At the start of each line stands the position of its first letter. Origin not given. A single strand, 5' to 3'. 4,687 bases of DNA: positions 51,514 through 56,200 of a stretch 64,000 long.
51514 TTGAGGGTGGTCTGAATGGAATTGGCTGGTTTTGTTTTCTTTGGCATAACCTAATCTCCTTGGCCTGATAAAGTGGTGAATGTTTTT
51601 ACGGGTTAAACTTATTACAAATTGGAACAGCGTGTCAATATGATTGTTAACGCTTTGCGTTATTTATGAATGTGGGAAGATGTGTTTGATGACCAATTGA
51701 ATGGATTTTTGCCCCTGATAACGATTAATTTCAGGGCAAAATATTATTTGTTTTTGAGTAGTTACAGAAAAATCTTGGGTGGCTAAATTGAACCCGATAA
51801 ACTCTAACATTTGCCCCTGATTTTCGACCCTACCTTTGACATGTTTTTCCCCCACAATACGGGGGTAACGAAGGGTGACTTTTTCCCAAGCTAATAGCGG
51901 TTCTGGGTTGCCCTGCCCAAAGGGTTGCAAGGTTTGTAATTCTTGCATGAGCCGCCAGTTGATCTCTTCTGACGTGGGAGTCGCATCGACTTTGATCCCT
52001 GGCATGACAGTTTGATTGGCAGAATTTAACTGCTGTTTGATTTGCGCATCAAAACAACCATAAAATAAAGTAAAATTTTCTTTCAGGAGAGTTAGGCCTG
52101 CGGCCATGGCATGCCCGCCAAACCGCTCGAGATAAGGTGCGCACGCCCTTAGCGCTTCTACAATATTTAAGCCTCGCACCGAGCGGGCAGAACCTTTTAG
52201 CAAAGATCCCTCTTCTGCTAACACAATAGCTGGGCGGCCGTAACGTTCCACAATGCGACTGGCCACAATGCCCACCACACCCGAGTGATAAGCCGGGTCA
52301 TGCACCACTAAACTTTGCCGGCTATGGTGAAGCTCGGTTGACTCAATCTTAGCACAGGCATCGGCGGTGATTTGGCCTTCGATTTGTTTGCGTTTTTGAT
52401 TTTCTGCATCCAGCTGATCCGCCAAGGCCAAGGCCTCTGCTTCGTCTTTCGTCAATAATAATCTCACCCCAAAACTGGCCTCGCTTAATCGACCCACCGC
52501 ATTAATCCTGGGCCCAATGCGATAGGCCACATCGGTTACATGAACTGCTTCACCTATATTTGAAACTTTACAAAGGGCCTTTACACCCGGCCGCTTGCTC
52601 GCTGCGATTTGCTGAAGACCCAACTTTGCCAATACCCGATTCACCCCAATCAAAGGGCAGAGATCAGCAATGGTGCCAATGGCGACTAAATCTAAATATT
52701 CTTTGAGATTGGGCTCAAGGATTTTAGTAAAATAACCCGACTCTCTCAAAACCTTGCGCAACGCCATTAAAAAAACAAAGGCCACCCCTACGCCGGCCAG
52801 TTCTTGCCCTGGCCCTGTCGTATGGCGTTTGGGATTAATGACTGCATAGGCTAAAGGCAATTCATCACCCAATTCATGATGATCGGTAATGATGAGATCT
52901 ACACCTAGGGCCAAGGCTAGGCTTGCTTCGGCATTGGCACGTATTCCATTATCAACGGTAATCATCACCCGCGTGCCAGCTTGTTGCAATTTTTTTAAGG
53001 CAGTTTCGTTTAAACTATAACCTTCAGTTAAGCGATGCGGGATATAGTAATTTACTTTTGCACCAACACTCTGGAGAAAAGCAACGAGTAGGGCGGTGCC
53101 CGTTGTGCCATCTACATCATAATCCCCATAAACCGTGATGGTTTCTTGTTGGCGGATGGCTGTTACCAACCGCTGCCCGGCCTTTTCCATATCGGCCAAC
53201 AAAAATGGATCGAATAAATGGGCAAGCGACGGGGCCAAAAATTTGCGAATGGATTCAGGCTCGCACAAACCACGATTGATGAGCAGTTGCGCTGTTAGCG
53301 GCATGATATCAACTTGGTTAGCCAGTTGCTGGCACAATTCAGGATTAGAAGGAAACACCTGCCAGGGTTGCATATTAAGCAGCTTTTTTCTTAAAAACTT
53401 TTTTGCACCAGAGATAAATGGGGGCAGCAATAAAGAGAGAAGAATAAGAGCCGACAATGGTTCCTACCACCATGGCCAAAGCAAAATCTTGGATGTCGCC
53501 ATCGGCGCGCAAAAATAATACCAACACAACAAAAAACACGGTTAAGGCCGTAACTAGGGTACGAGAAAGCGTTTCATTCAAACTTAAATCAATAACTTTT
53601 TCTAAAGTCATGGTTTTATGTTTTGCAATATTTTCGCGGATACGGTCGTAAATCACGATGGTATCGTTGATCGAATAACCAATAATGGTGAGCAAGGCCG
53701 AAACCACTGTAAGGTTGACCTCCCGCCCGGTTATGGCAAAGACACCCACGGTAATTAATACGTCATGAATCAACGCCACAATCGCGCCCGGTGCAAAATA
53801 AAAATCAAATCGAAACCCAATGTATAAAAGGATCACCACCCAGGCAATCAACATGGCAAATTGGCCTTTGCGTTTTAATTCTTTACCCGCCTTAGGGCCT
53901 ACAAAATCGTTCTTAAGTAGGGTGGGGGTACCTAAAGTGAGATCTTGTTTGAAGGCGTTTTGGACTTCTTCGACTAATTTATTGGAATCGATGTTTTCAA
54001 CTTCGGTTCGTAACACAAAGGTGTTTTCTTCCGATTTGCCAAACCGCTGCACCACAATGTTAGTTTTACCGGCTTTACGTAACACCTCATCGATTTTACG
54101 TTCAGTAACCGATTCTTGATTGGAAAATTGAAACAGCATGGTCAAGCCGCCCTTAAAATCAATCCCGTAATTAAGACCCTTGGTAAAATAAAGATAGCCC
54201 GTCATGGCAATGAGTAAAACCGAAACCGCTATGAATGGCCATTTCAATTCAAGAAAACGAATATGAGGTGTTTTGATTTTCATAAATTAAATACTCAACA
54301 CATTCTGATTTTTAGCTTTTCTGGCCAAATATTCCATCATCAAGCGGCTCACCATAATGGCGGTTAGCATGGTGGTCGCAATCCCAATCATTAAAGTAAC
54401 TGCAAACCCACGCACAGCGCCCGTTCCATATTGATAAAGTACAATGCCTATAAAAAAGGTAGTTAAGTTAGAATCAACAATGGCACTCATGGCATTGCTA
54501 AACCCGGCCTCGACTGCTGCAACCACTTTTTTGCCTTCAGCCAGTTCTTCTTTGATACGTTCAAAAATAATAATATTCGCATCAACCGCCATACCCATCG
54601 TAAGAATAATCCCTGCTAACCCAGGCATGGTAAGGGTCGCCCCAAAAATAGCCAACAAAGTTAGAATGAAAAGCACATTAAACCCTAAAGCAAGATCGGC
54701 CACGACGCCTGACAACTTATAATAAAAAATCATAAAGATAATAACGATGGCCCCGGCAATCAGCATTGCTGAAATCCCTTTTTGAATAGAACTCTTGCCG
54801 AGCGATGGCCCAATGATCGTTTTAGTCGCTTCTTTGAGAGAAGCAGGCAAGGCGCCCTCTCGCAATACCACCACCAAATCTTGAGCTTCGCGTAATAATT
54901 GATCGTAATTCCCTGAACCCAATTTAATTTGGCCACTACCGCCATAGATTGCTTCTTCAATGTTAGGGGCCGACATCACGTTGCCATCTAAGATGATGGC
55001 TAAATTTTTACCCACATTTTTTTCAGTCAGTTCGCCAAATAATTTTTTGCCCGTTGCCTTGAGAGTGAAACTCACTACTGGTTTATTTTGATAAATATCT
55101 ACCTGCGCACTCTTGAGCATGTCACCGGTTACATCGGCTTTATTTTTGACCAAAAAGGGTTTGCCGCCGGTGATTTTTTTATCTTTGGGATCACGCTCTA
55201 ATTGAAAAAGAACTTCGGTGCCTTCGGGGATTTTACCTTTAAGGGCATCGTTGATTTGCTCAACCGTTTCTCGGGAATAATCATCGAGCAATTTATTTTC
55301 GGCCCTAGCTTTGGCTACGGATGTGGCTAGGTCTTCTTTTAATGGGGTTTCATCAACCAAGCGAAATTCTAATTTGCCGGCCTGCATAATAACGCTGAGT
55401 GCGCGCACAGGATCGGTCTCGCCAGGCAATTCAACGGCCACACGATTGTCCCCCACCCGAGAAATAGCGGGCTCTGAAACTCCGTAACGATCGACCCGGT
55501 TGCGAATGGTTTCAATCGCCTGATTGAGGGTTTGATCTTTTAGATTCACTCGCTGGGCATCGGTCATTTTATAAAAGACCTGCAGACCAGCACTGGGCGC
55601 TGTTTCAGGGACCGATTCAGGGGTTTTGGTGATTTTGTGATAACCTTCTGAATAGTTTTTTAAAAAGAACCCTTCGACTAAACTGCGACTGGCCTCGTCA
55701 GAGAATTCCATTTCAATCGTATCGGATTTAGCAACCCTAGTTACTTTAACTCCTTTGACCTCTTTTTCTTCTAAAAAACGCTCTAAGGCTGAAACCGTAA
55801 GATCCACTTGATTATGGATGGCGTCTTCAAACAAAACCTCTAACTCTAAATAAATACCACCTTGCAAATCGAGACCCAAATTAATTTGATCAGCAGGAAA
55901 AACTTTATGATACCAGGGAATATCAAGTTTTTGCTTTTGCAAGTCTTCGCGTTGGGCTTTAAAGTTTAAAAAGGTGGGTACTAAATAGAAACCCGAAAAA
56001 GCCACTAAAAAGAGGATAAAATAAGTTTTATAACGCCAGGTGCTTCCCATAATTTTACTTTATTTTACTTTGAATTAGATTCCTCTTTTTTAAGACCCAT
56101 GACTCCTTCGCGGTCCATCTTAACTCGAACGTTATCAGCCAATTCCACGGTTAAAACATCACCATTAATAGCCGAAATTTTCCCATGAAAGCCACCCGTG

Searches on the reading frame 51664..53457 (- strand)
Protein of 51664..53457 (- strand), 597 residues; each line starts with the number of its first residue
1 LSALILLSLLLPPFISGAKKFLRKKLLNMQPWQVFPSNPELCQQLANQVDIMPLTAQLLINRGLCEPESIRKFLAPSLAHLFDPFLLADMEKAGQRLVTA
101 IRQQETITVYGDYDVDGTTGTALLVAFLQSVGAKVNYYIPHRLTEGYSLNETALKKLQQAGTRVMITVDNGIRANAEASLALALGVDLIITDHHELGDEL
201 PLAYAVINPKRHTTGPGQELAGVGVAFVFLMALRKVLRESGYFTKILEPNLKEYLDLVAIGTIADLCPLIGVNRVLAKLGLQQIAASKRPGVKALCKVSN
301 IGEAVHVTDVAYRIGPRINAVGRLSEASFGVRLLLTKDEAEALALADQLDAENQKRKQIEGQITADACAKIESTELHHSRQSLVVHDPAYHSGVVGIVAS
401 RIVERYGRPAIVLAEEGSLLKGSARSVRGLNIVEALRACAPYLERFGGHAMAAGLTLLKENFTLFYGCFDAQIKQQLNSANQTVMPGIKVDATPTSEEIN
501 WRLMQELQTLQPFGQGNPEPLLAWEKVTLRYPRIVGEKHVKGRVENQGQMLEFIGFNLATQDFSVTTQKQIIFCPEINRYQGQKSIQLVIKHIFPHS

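Call 12: search_protein_families(library=pfam, proteins=[window:51664-53457:-], max_evalue=0.001)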
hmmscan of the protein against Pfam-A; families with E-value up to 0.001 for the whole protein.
window:51664-53457:- (597 aa): 3 families
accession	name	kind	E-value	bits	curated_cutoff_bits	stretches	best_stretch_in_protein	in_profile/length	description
PF17768.7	RecJ_OB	-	4.7e-26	91.4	27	1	490-592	1-107/107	RecJ OB domain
PF01368.27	DHH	-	8.6e-24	84.6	28.1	1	106-262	1-125/125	DHH family, N-terminal domain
PF02272.25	DHHA1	-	3.4e-14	53.6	25.9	1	387-465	10-92/102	DHHA1 domain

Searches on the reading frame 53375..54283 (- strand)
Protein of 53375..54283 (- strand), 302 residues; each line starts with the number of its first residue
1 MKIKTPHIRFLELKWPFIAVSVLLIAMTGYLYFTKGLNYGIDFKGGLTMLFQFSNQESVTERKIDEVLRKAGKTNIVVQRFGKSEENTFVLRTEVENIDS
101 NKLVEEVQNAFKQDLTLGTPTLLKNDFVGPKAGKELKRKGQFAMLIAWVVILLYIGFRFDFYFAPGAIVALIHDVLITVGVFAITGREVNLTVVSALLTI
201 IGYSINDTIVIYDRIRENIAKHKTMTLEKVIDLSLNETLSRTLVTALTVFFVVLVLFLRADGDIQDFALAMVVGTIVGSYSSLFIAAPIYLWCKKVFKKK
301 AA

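Call 12: search_protein_families(library=pfam, proteins=[window:53375-54283:-], max_evalue=0.001)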
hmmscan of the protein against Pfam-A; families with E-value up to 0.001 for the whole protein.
window:53375-54283:- (302 aa): 3 families
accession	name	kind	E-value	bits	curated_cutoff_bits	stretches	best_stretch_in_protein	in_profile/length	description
PF02355.23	SecD_SecF_C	-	4.3e-66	222.4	20.5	1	122-295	15-188/189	Protein export membrane protein SecD/SecF, C-terminal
PF07549.19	Sec_GG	-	3.6e-08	33.1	20.3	1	33-56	4-27/28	SecD/SecF GG Motif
PF00873.25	ACR_tran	-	9.6e-05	20.7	28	1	87-290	812-1017/1021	AcrB/AcrD/AcrF family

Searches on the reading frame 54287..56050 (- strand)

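Call 12: search_protein_families(library=pfam, proteins=[window:54287-56050:-], max_evalue=0.001)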
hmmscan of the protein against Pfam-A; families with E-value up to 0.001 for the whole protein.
window:54287-56050:- (587 aa): 6 families
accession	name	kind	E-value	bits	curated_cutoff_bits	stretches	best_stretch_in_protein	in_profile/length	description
PF22599.2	SecDF_P1_head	-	1.4e-29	102.7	27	1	295-403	9-114/114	SecDF, P1 head subdomain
PF21760.3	SecD_1st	-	2.7e-22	78.4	27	1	175-234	1-60/60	Protein translocase subunit SecDF, P1 domain, N-terminal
PF02355.23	SecD_SecF_C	-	2.9e-17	63.1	20.5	1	406-575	14-186/189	Protein export membrane protein SecD/SecF, C-terminal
PF03176.21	MMPL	-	1.1e-06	28.3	20.5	1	445-568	173-295/333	MMPL family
PF00873.25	ACR_tran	-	3.7e-06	25.4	28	1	420-576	328-490/1021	AcrB/AcrD/AcrF family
PF07549.19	Sec_GG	-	0.0003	20.6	20.3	1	55-72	7-24/28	SecD/SecF GG Motif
